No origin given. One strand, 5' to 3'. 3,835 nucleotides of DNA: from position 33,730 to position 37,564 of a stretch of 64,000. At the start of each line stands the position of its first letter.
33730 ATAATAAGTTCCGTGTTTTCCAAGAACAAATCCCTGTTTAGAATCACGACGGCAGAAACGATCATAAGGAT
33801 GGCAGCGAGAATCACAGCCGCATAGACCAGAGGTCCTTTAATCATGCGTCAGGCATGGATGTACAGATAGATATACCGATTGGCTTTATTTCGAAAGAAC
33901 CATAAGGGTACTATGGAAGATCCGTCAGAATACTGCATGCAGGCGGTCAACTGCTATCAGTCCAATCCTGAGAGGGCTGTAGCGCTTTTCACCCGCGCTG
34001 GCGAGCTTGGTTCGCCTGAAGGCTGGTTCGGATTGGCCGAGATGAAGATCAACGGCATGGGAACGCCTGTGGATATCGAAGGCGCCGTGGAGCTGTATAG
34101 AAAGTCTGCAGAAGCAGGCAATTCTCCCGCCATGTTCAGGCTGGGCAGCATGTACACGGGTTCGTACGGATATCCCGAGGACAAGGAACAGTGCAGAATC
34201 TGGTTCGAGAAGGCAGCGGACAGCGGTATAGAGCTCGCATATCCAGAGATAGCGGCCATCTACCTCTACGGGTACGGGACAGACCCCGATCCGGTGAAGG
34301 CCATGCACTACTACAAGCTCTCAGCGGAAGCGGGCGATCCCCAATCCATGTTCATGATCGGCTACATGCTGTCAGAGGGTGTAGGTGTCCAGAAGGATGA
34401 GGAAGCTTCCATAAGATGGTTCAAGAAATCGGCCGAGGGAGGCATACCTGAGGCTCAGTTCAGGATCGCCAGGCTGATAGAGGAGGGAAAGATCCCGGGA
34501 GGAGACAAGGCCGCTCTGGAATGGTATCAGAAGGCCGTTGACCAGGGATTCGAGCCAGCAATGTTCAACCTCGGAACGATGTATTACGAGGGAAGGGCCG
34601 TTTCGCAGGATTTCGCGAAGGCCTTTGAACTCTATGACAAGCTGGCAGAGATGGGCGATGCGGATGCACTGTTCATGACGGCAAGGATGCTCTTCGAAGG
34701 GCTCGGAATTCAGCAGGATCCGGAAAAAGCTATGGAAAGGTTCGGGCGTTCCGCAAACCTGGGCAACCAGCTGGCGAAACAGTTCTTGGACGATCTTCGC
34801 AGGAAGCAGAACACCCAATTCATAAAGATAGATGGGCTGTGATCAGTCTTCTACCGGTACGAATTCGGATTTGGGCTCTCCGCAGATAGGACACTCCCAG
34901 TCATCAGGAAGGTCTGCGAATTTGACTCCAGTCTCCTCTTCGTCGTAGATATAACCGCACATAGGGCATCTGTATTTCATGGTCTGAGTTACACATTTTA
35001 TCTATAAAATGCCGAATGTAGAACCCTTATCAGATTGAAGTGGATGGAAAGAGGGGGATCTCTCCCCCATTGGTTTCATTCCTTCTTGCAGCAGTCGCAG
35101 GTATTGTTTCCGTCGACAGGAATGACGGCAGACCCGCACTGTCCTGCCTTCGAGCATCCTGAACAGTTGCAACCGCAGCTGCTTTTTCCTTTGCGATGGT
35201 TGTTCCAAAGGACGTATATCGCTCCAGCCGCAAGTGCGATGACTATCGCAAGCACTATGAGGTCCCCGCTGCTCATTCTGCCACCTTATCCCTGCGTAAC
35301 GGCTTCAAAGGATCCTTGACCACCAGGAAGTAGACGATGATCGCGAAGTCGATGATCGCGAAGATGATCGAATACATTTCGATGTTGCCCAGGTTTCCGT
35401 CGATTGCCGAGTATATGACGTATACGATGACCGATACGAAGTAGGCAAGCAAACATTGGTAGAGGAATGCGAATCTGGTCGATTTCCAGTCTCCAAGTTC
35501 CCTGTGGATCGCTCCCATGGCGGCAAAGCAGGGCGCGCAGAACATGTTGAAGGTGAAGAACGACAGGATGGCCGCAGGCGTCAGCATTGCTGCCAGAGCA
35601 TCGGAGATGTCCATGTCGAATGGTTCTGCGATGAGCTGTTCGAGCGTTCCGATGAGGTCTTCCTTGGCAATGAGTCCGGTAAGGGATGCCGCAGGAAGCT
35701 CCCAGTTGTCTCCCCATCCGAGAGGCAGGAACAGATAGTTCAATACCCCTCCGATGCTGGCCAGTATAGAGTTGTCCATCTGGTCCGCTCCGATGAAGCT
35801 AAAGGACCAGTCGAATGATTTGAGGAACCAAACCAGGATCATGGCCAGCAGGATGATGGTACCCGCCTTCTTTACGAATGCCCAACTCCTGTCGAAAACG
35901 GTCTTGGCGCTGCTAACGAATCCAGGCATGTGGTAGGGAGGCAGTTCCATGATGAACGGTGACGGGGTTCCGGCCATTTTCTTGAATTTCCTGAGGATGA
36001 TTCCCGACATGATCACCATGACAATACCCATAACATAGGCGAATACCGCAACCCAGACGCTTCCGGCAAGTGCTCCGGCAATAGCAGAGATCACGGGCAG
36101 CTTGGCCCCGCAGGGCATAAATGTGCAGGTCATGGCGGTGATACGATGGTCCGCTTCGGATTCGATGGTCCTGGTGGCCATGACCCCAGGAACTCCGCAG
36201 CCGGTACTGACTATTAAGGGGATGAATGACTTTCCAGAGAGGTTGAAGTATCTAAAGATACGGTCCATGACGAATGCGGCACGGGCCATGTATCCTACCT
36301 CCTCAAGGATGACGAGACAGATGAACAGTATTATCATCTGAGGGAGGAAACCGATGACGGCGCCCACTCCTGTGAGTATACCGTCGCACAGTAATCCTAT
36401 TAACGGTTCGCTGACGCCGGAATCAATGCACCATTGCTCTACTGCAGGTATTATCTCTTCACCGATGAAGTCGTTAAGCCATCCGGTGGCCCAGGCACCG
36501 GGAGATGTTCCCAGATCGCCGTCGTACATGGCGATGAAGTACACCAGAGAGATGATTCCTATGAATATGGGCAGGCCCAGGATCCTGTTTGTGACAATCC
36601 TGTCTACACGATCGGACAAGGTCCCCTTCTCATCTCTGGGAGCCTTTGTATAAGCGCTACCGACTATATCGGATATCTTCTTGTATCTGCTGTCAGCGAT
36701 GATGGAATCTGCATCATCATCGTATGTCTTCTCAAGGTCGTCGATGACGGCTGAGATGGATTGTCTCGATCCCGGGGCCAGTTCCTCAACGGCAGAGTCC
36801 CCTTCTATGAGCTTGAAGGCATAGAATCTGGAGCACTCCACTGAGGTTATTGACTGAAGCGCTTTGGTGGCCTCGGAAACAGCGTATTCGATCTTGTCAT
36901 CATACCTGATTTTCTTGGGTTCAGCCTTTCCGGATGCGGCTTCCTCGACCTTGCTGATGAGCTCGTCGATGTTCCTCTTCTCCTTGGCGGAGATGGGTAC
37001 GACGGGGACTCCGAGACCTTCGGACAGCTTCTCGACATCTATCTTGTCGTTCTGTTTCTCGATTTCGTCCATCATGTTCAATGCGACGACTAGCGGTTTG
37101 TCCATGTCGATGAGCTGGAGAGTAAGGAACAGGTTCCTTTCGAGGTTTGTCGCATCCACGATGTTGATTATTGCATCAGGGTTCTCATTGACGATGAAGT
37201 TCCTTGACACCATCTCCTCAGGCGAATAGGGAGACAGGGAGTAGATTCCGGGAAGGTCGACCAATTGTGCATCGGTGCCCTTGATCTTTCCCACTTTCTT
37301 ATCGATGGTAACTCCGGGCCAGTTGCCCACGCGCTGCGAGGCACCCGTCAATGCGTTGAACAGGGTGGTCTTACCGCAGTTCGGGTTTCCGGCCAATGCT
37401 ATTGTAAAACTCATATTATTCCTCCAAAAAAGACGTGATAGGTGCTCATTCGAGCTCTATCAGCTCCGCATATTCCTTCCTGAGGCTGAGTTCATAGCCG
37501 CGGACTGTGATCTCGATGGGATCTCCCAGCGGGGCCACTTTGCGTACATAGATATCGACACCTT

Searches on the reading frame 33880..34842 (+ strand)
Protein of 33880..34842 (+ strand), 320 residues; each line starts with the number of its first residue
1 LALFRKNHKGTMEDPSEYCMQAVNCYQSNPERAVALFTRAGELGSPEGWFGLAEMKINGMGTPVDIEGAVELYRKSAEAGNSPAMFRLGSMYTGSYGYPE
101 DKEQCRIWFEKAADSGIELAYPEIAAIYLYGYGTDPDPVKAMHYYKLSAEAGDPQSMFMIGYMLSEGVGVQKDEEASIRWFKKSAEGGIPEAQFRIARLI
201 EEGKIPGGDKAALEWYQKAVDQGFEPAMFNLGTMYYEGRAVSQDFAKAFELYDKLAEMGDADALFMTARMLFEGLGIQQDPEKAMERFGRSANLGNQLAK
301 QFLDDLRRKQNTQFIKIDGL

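Call 47: search_protein_families(library=pfam, proteins=[window:33880-34842:+], max_evalue=0.00001)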
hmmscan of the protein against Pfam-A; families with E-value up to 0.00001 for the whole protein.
window:33880-34842:+ (320 aa): 1 family
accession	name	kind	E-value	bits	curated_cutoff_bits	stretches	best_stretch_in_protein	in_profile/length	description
PF08238.18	Sel1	-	3.2e-60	198.9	30.7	4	227-260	3-36/36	Sel1 repeat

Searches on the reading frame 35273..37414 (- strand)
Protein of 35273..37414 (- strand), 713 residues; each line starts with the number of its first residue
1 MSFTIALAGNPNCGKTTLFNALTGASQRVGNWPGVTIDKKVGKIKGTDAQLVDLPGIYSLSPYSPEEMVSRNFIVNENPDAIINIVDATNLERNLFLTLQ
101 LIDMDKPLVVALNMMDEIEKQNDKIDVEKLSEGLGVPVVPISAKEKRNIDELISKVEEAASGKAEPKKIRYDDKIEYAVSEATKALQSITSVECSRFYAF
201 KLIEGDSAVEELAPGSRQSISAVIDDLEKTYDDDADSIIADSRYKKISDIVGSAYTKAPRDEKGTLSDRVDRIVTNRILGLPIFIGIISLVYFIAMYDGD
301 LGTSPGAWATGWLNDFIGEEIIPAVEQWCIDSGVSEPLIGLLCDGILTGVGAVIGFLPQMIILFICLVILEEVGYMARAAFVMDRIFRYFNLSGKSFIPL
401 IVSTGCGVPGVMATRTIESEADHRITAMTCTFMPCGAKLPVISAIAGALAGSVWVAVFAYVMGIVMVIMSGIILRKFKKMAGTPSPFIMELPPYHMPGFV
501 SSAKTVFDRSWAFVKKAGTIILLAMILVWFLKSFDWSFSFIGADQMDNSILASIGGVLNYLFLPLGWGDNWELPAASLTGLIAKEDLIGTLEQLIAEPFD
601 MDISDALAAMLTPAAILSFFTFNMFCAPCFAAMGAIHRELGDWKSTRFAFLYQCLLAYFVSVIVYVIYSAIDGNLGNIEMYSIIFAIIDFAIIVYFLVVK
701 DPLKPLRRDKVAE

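Call 47: search_protein_families(library=pfam, proteins=[window:35273-37414:-], max_evalue=0.00001)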
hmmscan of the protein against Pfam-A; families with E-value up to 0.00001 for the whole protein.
window:35273-37414:- (713 aa): 6 families
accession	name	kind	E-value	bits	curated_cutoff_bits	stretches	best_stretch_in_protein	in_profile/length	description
PF02421.24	FeoB_N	-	1.3e-68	229.9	27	1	4-155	2-155/156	Ferrous iron transport protein B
PF07670.19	Gate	-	2.2e-30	105.6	29.6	2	354-448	2-103/104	Nucleoside recognition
PF01926.29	MMR_HSR1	-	9.5e-22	77.7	21.9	1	4-113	1-112/113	50S ribosome-binding GTPase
PF17910.6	FeoB_Cyto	-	1.9e-16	60.7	23.4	1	171-255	1-89/90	FeoB cytosolic helical domain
PF07664.17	FeoB_C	-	7.3e-16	58.1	26.6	1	457-509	2-54/54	Ferrous iron transport protein B C terminus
PF09439.16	SRPRB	-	1.4e-06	28.3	25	1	4-95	5-89/178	Signal recognition particle receptor beta subunit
